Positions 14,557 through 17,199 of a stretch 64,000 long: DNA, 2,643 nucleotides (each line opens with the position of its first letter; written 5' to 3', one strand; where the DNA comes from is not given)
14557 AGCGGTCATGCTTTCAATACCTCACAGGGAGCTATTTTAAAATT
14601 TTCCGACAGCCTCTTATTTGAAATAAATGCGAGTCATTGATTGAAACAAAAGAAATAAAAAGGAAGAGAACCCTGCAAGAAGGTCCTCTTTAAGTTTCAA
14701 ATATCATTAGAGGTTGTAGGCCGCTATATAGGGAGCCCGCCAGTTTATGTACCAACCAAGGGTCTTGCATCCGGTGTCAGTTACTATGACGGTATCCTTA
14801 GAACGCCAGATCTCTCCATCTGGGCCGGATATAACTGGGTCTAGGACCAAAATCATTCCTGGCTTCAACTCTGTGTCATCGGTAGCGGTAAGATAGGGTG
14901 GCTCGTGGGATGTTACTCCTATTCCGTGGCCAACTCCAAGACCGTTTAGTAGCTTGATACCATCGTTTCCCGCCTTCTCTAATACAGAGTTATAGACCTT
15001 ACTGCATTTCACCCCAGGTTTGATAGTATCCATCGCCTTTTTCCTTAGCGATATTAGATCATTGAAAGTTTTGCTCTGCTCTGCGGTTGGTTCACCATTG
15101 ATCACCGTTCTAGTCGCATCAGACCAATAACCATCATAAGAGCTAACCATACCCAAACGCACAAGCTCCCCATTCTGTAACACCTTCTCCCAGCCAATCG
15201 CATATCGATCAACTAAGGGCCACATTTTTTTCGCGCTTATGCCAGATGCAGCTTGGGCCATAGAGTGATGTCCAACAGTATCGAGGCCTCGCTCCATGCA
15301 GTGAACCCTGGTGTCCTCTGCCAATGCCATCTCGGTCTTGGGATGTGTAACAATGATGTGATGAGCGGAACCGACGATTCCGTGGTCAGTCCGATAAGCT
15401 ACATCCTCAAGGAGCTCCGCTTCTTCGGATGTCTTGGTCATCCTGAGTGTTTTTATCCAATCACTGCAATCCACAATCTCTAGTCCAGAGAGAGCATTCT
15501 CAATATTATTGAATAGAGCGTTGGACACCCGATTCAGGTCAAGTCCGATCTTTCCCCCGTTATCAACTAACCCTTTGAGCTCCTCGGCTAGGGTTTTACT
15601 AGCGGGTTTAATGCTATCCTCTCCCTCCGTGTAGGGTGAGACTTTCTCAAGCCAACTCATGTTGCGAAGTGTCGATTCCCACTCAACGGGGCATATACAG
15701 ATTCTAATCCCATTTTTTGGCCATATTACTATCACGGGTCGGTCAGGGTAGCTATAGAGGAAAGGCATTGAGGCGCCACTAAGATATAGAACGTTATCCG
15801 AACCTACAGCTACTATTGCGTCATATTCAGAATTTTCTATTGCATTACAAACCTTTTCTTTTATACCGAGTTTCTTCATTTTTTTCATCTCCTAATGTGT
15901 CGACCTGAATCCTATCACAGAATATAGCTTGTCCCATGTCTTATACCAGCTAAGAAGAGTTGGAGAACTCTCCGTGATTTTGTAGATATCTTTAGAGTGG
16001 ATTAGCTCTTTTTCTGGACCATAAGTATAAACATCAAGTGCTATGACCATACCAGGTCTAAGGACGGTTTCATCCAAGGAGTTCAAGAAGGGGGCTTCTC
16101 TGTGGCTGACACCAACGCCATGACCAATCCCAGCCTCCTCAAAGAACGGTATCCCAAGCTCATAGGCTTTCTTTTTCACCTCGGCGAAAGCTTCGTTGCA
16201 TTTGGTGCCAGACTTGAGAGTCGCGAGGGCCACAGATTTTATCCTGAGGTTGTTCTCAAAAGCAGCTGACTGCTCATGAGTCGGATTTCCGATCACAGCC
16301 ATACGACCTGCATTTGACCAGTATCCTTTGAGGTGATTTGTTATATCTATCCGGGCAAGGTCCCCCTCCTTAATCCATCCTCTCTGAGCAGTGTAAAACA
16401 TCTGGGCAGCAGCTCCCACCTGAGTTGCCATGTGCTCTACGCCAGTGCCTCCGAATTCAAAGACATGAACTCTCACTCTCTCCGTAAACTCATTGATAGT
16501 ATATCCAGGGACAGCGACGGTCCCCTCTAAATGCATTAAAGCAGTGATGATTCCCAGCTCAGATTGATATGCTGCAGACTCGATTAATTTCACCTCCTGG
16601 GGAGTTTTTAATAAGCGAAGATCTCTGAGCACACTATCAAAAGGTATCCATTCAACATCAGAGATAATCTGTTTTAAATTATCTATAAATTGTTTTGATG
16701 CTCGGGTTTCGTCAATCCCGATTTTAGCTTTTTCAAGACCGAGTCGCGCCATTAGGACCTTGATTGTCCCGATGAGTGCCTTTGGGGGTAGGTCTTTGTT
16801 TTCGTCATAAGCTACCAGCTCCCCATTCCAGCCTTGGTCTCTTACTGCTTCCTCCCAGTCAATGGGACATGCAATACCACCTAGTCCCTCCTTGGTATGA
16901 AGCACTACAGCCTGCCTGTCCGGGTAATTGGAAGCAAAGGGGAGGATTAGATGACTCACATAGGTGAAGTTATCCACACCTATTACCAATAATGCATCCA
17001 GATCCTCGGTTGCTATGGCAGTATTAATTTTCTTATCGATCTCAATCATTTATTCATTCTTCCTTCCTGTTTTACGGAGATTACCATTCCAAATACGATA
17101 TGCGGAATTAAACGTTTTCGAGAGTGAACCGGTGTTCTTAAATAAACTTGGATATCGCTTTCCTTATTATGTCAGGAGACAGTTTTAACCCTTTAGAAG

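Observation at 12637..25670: Dense island of cyclic-amidine/peptide catabolism enzymes reminiscent of ectoine (doeA/doeB) or creatinine degradation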

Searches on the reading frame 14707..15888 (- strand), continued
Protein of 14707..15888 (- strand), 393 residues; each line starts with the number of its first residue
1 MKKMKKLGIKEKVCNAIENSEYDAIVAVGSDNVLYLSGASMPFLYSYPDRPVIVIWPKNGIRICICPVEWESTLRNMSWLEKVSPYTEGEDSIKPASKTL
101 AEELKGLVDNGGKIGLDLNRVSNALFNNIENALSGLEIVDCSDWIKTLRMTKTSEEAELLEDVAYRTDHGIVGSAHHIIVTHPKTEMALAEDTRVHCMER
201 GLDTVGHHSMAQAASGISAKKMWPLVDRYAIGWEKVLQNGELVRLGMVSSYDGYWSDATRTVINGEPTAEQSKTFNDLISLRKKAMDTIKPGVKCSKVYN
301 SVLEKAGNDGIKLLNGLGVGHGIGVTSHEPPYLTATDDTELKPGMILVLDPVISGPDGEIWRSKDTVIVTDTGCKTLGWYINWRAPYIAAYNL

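Call 53: search_protein_families(library=pfam, proteins=[L027:53-427:+, L028:12388-13608:+, L021:863-2098:+, L028:13618-14127:-, L018:4917-5672:+, L028:179-955:+, L037:18206-18883:+, L016:1701-2603:-, L028:14430-14774:+, L031:12079-13008:+], max_evalue=0.0001)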
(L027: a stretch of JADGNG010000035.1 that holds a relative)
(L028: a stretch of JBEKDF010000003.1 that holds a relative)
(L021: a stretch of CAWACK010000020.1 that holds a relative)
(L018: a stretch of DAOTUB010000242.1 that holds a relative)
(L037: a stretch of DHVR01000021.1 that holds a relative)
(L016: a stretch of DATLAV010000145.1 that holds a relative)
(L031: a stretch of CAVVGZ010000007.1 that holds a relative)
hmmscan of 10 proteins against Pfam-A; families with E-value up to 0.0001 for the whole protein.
L027:53-427:+ (124 aa): 3 families
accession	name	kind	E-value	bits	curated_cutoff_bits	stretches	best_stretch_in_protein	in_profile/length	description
PF00903.31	Glyoxalase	-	3.2e-15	57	20.6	1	13-120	6-121/121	Glyoxalase/Bleomycin resistance protein/Dioxygenase superfamily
PF18029.7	Glyoxalase_6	-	6.3e-06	27.2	23.6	1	17-118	7-103/106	Glyoxalase-like domain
PF12681.13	Glyoxalase_2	-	1.9e-05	25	30.1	1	13-121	5-114/118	Glyoxalase-like domain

L028:12388-13608:+ (406 aa): 1 family
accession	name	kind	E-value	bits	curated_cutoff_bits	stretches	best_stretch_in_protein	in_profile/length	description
PF00162.24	PGK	-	1.7e-110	370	27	1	10-390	1-379/379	Phosphoglycerate kinase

L021:863-2098:+ (411 aa): 3 families
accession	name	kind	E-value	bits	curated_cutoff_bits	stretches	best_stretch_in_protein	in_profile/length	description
PF01948.23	PyrI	-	9.9e-30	103.1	25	1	10-98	2-92/93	Aspartate carbamoyltransferase regulatory chain, allosteric domain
PF02748.20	PyrI_C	-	4e-07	30.2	23.4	1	103-150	1-43/48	Aspartate carbamoyltransferase regulatory chain, metal binding domain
PF00156.33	Pribosyltran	-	1.8e-05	24.5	26.3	1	247-355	30-135/158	Phosphoribosyl transferase domain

L028:13618-14127:- (169 aa): 0 families

L018:4917-5672:+ (251 aa): 3 families
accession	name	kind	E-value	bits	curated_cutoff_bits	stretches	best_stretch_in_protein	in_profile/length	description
PF00005.33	ABC_tran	-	5.8e-37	127.8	25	1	26-174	1-137/137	ABC transporter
PF13304.12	AAA_21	-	4.4e-08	34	27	0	143-208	235-303/304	AAA domain, putative AbiEii toxin, Type IV TA system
PF02463.25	SMC_N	-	3.9e-07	30.2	40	1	142-214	133-207/220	RecF/RecN/SMC N terminal domain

L028:179-955:+ (258 aa): 3 families
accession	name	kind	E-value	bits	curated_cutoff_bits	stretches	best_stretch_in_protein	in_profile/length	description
PF13561.12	adh_short_C2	-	1.2e-68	231.6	27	1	22-256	6-236/236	Enoyl-(Acyl carrier protein) reductase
PF00106.31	adh_short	-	1e-60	205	26.6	1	15-207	3-193/195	short chain dehydrogenase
PF08659.16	KR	-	3e-10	40.7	22.6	1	16-176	4-165/180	KR domain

L037:18206-18883:+ (225 aa): 4 families
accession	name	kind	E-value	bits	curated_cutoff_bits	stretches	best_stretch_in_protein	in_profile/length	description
PF07729.17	FCD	-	8.2e-24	84.8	24.3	1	92-214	2-123/125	FCD domain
PF00392.27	GntR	-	4.5e-18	65.1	27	1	22-81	4-64/64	Bacterial regulatory proteins, gntR family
PF08279.18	HTH_11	-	9e-06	25.9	25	0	42-78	16-51/55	HTH domain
PF13412.12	HTH_24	-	5.6e-05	23.1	21.9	0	43-72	19-48/48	Winged helix-turn-helix DNA-binding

L016:1701-2603:- (300 aa): 3 families
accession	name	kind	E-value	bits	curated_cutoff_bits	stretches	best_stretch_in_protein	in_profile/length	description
PF12706.13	Lactamase_B_2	-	1.3e-29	103.7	27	1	50-266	3-199/200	Beta-lactamase superfamily domain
PF00753.33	Lactamase_B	-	3.2e-09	37.4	22.7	1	39-266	8-196/196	Metallo-beta-lactamase superfamily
PF13483.12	Lactamase_B_3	-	4.7e-05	23.9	24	0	39-219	9-131/160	Beta-lactamase superfamily domain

L028:14430-14774:+ (114 aa): 1 family
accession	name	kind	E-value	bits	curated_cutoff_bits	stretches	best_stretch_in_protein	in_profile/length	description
PF12675.12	DUF3795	-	6.7e-11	43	22.6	1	9-70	2-81/83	Protein of unknown function (DUF3795)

L031:12079-13008:+ (309 aa): 2 families
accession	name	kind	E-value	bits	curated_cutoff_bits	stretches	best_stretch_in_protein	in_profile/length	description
PF00528.27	BPD_transp_1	-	7e-31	107.8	26.4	1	124-305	1-181/184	Binding-protein-dependent transport system inner membrane component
PF12911.12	OppC_N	-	2e-14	53.6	23.9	1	32-79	2-49/53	N-terminal TM domain of oligopeptide transport permease C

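Call 95: predict_structure(alignment_id=A1)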
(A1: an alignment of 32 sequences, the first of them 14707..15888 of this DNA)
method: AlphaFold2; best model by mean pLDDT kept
length: 393 residues; sequences in the alignment: 32
mean_pLDDT: 91.1   pTM: 0.90
mean pLDDT of the five models: 91.1, 90.4, 89.5, 89.4, 89.3
residues with pLDDT >= 90: 309; 70-90: 65; 50-70: 17; < 50: 2
segments of 3 or more residues with pLDDT < 50: none
pLDDT, mean of each block of 10 residues (from residue 1): 74 95 95 93 86 94 96 93 93 93 91 94 94 92 96 96 95 89 89 92 72 92 69 88 92 92 92 95 98 98 98 93 94 98 98 95 95 90 72 60
secondary structure, 60 per line:
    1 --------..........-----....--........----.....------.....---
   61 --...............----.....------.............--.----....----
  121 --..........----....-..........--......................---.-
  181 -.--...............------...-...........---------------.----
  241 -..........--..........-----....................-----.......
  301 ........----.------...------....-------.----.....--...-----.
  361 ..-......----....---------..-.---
elements in order: H9-18 E24-27 H30-37 H42-46 E53-57 E63-67 H68-77 E82-86 H93-104 E113-116 H123-132 E137-140 H142-150 H154-175 H186-199 E210-215 H216-220 E242-251 E254-263 H269-288 H295-308 E320-322 E329-332 E345-349 E352-354 E360-362 E364-369 E374-377

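Call 98: fold_search(model_id=the predicted structure, library=pdb)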
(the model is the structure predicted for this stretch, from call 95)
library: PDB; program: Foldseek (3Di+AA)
matches with E <= 10: 754; with E <= 0.001: 255
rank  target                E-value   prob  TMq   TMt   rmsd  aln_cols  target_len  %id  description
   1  2zsg_A                1.9e-30  1.00  0.80  0.88   2.8       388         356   21  Crystal structure of X-Pro aminopeptidase from Thermotoga maritima MSB8 (released 2008-10-14)
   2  2zsg_B                3.4e-30  1.00  0.78  0.86   3.2       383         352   21  Crystal structure of X-Pro aminopeptidase from Thermotoga maritima MSB8 (released 2008-10-14)
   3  1wy2_A                2.2e-29  1.00  0.76  0.84   4.4       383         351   21  Crystal Structure of the Prolidase from Pyrococcus horikoshii OT3 (released 2005-02-22)
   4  1pv9_A                2.8e-29  1.00  0.74  0.85   3.6       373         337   22  Prolidase from Pyrococcus furiosus (released 2004-03-23)
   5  1wy2_B                4.2e-29  1.00  0.76  0.85   3.7       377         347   21  Crystal Structure of the Prolidase from Pyrococcus horikoshii OT3 (released 2005-02-22)
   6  5giu                  2.2e-28  1.00  0.75  0.84   3.5       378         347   21  Crystal structure of Xaa-Pro peptidase from Deinococcus radiodurans, metal-free active site (released 2017-06-28)
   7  5cnx_A                3.0e-28  1.00  0.78  0.85   3.6       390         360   20  Crystal structure of Xaa-Pro aminopeptidase from Escherichia coli K12 (released 2016-07-20)
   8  7n02_A                4.3e-28  1.00  0.72  0.77   4.3       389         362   19  X-ray crystallographic structure model of Lactococcus lactis prolidase mutant D36S (released 2021-06-02)
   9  4ege                  5.5e-28  1.00  0.78  0.82   3.6       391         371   20  Crystal Structure of Dipeptidase PepE from Mycobacterium ulcerans (released 2012-04-25)
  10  3q6d_D                5.9e-28  1.00  0.79  0.87   3.3       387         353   20  Xaa-Pro dipeptidase from Bacillus anthracis. (released 2011-02-02)
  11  7yto_A                5.9e-28  1.00  0.80  0.78   3.1       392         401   19  The Crystal Structure Analysis of Creatine Amidinohydrolase from Alcaligenes sp. KS-85 (released 2023-08-23)
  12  5cdl                  9.4e-28  1.00  0.74  0.83   3.9       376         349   21  Proline dipeptidase from Deinococcus radiodurans (selenomethionine derivative) (released 2016-08-10)
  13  6xmr_A                9.4e-28  1.00  0.72  0.78   4.6       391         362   19  X-ray crystallographic structure model of Lactococcus lactis prolidase mutant H38S (released 2020-07-15)
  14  5giq                  1.0e-27  1.00  0.71  0.79   4.3       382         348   21  Xaa-Pro peptidase from Deinococcus radiodurans, Zinc bound (released 2017-06-28)
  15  1kp0_A                1.3e-27  1.00  0.81  0.79   2.8       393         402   18  The Crystal Structure Analysis of Creatine Amidinohydrolase from Actinobacillus (released 2002-07-31)
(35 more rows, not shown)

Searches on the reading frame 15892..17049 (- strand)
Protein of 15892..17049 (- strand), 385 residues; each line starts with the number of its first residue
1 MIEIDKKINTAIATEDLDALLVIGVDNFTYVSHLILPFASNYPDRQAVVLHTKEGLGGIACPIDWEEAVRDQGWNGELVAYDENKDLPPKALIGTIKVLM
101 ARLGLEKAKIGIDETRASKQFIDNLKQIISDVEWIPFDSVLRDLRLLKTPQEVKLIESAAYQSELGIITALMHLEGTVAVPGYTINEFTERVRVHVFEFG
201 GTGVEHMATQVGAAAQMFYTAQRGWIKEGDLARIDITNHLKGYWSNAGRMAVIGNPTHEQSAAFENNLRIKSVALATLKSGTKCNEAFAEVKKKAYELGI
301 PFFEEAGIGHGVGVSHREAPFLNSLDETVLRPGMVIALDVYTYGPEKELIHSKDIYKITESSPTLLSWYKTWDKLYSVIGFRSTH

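Call 3: search_protein_families(library=pfam, proteins=[window:15892-17049:-])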
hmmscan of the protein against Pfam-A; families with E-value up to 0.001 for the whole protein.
window:15892-17049:- (385 aa): 2 families
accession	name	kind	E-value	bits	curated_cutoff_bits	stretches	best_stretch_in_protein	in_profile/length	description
PF00557.29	Peptidase_M24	-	3.3e-23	83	23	1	179-360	21-208/208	Metallopeptidase family M24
PF01321.24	Creatinase_N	-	1.8e-10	41.9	22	1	6-146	3-127/128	Creatinase/Prolidase N-terminal domain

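Call 4: search_protein_families(library=ncbifam, proteins=[window:15892-17049:-])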
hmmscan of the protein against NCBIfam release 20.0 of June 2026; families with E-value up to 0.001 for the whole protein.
window:15892-17049:- (385 aa): 9 families
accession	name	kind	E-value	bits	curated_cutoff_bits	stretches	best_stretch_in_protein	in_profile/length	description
NF040821.1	dipep_PepQ_Arch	equivalog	8.9e-22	77.5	630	1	109-361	85-333/346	Xaa-Pro dipeptidase PepQ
NF011174.0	PRK14576.1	subfamily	2.6e-18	66.1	487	1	93-367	123-395/405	putative endopeptidase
NF011173.0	PRK14575.1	equivalog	3e-15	56.1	850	1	108-360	139-389/406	putative peptidase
NF011720.0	PRK15173.1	subfamily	2.7e-13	49.6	420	1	108-360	76-326/343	peptidase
TIGR00500.1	met_pdase_I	equivalog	3.8e-12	46.3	171.35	1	225-354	83-215/247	type I methionyl aminopeptidase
NF008970.0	PRK12318.1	equivalog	1.3e-09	37.8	267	1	226-342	126-244/291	methionyl aminopeptidase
NF007310.0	PRK09795.1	equivalog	5.8e-09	35.2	393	1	221-362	198-344/361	aminopeptidase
NF008131.0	PRK10879.1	equivalog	5.7e-08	32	465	1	124-292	153-316/438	Xaa-Pro aminopeptidase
NF038259.1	ectoine_DoeA_2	exception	9e-06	24.6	575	1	8-283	21-286/386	ectoine hydrolase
